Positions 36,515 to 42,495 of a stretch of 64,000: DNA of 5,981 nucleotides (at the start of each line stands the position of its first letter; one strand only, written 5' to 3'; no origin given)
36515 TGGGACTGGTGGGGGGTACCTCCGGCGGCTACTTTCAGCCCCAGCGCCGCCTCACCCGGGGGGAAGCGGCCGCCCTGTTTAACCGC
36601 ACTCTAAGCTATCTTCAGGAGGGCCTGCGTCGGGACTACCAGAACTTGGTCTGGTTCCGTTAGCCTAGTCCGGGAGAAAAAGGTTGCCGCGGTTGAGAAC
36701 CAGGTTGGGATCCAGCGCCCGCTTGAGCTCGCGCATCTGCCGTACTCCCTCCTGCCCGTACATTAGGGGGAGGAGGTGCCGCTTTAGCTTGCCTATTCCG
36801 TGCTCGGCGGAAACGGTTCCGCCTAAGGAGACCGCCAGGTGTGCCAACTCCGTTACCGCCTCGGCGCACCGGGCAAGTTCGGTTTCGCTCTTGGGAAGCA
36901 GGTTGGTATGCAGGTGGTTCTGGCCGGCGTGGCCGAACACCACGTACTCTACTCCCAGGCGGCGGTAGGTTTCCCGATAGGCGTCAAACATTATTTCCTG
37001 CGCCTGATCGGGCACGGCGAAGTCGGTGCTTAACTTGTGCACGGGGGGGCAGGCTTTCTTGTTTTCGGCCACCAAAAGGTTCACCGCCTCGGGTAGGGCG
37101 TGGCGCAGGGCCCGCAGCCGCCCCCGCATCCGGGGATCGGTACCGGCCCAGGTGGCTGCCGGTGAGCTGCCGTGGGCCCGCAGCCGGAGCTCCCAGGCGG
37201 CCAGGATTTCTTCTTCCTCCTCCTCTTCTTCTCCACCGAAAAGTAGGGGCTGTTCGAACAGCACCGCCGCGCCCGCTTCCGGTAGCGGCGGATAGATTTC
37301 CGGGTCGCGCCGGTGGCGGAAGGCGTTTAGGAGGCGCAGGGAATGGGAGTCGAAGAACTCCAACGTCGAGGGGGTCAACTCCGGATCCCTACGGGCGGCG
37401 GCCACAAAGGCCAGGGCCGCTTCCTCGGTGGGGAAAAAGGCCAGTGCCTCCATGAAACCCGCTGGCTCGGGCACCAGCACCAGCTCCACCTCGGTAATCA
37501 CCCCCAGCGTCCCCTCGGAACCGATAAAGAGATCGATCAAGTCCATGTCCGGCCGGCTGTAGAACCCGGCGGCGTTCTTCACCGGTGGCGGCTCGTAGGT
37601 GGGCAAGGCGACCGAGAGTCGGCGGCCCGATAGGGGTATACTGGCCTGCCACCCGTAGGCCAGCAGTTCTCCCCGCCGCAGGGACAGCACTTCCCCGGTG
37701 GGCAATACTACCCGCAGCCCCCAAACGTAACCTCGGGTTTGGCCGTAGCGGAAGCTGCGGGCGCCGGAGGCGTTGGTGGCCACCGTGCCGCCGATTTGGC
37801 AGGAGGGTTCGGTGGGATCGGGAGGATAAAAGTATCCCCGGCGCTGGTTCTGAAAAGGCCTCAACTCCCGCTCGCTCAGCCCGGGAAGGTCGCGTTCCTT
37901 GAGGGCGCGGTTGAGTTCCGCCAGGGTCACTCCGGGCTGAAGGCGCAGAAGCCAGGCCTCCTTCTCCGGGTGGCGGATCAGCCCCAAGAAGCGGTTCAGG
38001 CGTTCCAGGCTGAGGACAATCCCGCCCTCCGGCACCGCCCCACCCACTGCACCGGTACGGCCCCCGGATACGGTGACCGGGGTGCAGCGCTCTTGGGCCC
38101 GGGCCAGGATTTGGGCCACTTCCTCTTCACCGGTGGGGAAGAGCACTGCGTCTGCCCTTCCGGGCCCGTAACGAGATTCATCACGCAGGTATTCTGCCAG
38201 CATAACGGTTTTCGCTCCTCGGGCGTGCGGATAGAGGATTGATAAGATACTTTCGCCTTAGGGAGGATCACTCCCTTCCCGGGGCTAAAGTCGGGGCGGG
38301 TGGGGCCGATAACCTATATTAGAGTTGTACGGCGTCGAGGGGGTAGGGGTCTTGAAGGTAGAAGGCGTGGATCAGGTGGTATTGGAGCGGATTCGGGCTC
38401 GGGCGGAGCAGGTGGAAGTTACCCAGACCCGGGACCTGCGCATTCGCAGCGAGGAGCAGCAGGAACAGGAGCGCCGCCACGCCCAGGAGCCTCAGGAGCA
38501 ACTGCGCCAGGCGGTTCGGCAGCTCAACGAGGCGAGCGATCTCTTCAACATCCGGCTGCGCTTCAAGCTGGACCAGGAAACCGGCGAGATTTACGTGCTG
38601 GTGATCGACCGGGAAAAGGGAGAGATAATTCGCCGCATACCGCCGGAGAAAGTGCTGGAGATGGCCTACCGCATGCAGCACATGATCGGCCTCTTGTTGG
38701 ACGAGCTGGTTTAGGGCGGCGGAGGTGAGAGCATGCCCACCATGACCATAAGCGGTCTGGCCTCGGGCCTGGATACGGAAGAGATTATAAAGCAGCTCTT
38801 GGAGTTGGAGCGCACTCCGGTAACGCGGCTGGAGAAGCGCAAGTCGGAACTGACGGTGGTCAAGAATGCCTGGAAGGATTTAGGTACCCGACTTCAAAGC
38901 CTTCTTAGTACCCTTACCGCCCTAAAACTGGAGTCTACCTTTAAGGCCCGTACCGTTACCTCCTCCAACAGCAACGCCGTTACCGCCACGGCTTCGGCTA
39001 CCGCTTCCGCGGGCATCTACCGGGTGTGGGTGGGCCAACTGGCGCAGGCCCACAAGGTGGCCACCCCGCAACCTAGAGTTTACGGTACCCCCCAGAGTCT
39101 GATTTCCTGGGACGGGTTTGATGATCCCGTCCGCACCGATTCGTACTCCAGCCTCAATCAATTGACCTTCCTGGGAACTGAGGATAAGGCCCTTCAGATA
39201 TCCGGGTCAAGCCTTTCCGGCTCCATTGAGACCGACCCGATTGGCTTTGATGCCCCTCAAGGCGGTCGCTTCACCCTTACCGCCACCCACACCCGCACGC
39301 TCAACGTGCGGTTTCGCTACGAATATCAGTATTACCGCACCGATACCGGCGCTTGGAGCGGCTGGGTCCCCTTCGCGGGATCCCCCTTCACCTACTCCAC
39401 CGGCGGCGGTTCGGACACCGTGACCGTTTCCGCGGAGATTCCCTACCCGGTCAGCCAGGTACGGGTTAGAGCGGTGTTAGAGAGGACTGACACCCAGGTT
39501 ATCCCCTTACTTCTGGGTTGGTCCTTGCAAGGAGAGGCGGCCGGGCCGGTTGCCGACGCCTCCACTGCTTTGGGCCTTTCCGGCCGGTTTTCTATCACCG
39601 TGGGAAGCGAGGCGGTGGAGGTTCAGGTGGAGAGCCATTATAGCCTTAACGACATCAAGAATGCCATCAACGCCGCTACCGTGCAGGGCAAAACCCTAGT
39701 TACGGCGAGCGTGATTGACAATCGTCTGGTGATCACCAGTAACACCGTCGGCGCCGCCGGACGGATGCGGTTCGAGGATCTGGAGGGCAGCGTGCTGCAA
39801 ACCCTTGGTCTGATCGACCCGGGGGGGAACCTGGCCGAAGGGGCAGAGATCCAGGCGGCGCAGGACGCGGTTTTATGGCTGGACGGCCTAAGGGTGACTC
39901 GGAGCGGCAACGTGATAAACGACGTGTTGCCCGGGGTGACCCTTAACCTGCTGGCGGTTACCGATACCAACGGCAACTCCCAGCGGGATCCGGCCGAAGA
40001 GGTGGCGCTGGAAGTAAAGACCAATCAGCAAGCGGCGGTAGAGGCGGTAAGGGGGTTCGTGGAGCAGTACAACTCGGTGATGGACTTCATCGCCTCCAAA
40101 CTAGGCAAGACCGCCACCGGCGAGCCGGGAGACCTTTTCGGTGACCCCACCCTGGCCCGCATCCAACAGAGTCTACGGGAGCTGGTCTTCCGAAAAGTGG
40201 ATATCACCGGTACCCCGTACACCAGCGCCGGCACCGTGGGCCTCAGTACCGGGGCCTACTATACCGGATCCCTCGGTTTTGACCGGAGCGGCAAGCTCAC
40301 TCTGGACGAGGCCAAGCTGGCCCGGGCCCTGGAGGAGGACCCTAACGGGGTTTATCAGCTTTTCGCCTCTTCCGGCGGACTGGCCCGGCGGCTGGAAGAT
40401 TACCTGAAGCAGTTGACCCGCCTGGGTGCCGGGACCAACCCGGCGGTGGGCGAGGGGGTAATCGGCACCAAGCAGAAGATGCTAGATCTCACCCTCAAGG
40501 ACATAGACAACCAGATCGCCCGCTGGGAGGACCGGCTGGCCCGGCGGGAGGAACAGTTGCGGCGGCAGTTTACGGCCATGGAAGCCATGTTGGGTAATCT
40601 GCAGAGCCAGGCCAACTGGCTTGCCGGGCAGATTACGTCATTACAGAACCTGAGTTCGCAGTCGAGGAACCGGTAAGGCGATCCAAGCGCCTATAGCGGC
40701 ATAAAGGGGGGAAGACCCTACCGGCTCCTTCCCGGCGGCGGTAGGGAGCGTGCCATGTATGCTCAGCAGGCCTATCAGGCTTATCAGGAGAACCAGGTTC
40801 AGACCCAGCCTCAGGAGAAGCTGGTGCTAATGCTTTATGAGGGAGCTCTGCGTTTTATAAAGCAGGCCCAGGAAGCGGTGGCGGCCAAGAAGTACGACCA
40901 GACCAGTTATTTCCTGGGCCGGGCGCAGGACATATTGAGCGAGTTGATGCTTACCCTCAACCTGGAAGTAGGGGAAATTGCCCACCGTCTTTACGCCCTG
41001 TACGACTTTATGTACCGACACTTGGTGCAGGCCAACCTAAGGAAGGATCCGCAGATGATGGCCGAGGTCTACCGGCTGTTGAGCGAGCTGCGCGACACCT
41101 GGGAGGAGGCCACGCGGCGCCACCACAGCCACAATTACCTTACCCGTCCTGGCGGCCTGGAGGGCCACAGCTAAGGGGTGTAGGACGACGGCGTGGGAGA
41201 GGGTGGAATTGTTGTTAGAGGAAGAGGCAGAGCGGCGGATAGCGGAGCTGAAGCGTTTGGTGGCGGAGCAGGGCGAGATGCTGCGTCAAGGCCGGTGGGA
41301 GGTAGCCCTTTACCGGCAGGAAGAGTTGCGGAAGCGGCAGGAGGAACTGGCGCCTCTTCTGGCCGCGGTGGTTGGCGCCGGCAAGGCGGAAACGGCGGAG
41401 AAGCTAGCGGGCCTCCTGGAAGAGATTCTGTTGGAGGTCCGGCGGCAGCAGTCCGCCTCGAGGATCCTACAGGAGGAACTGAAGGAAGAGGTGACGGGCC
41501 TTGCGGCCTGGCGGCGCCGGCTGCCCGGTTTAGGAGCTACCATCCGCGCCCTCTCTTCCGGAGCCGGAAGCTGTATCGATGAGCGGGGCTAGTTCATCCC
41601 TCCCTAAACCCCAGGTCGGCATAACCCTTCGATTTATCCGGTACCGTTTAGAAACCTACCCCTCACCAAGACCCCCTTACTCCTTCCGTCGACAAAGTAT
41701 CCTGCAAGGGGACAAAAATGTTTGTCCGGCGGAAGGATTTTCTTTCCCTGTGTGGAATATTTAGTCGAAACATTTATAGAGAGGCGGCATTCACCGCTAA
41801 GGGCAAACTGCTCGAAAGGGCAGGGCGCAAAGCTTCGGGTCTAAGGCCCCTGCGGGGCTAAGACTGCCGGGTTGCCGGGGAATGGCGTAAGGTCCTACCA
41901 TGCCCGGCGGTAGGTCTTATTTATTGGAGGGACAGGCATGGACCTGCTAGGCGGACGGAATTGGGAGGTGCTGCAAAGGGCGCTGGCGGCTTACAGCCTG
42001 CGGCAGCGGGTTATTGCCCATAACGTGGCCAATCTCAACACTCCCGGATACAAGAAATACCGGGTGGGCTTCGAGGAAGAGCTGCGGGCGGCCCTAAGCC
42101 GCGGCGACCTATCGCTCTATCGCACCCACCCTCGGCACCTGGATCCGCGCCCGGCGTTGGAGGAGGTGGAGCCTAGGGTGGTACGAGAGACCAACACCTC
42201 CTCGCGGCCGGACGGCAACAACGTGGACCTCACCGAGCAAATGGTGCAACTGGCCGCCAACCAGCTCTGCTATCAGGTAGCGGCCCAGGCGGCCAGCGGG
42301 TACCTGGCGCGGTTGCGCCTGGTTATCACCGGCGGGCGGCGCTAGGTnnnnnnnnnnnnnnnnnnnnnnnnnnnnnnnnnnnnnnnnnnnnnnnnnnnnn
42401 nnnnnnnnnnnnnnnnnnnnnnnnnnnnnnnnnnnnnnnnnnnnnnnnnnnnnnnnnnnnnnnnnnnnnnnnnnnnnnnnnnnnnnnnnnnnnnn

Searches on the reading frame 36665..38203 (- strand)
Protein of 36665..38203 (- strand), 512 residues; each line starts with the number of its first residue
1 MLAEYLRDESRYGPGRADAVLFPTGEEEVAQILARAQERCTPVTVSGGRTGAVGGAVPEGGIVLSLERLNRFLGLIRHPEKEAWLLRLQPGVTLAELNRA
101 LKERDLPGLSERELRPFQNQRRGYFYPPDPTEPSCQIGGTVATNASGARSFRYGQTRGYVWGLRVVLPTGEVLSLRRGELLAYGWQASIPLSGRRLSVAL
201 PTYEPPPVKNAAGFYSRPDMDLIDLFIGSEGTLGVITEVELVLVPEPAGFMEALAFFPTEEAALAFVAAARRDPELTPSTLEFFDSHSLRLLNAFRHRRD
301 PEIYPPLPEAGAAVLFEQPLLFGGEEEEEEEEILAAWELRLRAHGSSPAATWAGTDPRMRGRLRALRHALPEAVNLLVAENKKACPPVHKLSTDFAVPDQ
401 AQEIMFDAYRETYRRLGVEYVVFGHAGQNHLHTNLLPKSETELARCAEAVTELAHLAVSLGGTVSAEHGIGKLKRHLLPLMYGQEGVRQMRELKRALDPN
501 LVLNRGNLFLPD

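Call 3: search_protein_families(library=pfam, proteins=[window:36665-38203:-], max_evalue=0.01)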
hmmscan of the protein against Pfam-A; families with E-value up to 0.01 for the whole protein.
window:36665-38203:- (512 aa): 2 families
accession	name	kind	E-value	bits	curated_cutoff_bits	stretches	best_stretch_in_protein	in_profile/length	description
PF02913.24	FAD-oxidase_C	-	9.3e-39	134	21.2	1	253-507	8-247/248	FAD linked oxidases, C-terminal domain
PF01565.28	FAD_binding_4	-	1.8e-30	105.9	26.4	2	18-105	2-85/139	FAD binding domain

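Call 20: search_protein_families(library=ncbifam, proteins=[window:36665-38203:-], max_evalue=0.1)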
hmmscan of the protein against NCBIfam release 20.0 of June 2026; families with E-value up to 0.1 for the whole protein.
window:36665-38203:- (512 aa): 6 families
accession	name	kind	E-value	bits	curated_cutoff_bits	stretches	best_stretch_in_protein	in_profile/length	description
TIGR00387.1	glcD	equivalog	3.6e-63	213.8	567.9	2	217-506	144-412/413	glycolate oxidase subunit GlcD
NF008408.0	PRK11230.1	equivalog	6.5e-32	110.6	897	3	20-184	59-203/499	glycolate oxidase subunit GlcD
NF049975.1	2HglutDHaseYdiJ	equivalog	4.5e-24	84.3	1350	2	17-174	52-191/1018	D-2-hydroxyglutarate dehydrogenase YdiJ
NF008439.0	PRK11282.1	equivalog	1e-14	54.2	284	2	28-174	10-135/358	glycolate oxidase subunit GlcE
TIGR01679.1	bact_FAD_ox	subfamily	9.9e-05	21.4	292.25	1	19-179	14-147/419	FAD-linked oxidoreductase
NF008387.0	PRK11183.1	equivalog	0.052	12.1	391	1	6-103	34-132/570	D-lactate dehydrogenase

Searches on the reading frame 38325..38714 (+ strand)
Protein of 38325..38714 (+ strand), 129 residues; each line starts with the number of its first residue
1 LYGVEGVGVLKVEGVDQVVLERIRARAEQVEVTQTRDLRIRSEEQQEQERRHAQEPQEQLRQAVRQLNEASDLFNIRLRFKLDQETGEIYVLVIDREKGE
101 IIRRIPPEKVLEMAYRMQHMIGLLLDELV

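Call 4: search_protein_families(library=pfam, proteins=[window:38325-38714:+], max_evalue=0.01)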
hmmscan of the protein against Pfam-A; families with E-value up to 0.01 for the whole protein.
window:38325-38714:+ (129 aa): 2 families
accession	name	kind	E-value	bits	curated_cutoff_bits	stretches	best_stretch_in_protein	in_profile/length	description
PF03646.20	FlaG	-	5.4e-27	94.3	23.8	1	31-127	5-101/101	FlaG protein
PF19775.4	DUF6261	-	0.0049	17.2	27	0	51-99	24-72/154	Family of unknown function (DUF6261)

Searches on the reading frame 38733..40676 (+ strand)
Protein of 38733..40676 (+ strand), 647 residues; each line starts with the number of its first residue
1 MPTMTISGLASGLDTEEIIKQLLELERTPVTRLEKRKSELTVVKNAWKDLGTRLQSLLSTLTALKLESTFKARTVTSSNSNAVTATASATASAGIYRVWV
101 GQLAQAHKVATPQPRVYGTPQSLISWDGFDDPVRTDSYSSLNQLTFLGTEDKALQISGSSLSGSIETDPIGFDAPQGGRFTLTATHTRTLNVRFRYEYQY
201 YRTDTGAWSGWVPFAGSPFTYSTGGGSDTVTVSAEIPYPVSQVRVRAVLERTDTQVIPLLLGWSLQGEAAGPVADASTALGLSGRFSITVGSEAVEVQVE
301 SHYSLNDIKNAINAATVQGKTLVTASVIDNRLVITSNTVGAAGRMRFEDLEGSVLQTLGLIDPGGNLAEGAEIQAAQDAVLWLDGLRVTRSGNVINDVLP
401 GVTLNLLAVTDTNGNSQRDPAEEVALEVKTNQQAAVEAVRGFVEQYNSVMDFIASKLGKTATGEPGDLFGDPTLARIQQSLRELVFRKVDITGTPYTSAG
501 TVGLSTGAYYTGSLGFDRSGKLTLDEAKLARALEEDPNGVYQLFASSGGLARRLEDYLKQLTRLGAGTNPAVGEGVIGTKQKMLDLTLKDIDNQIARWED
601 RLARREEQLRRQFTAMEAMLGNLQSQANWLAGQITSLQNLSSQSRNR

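Call 4: search_protein_families(library=pfam, proteins=[window:38733-40676:+], max_evalue=0.01)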
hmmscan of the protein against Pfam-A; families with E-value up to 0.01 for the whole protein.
window:38733-40676:+ (647 aa): 3 families
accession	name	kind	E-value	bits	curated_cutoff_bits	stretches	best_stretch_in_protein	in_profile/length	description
PF07195.17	FliD_C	-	6.5e-49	166.9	25.4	1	376-624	1-235/236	Flagellar hook-associated protein 2 C-terminus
PF02465.23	FliD_N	-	8.8e-27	94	24.8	1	11-107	1-97/97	Flagellar hook-associated protein 2 N-terminus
PF07196.18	Flagellin_IN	-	0.0059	17.2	22.7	1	289-338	7-55/55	Flagellin hook IN motif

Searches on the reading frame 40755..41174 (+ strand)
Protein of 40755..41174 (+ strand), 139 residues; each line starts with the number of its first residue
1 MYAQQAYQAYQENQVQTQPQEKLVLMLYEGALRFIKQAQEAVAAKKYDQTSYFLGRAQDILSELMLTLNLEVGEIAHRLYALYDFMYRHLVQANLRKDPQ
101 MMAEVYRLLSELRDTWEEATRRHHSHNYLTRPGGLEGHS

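Call 4: search_protein_families(library=pfam, proteins=[window:40755-41174:+], max_evalue=0.01)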
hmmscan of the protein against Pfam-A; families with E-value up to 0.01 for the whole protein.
window:40755-41174:+ (139 aa): 1 family
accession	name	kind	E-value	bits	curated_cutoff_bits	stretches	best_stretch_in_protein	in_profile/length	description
PF02561.19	FliS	-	6.2e-41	139.7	26.7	1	7-119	1-114/115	Flagellar protein FliS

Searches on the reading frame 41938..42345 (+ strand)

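Call 4: search_protein_families(library=pfam, proteins=[window:41938-42345:+], max_evalue=0.01)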
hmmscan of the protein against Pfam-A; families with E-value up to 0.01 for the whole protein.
window:41938-42345:+ (135 aa): 1 family
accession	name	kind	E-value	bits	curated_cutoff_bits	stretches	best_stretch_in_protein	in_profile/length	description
PF00460.25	Flg_bb_rod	-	1.6e-08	34.8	20.7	1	11-39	3-31/31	Flagella basal body rod protein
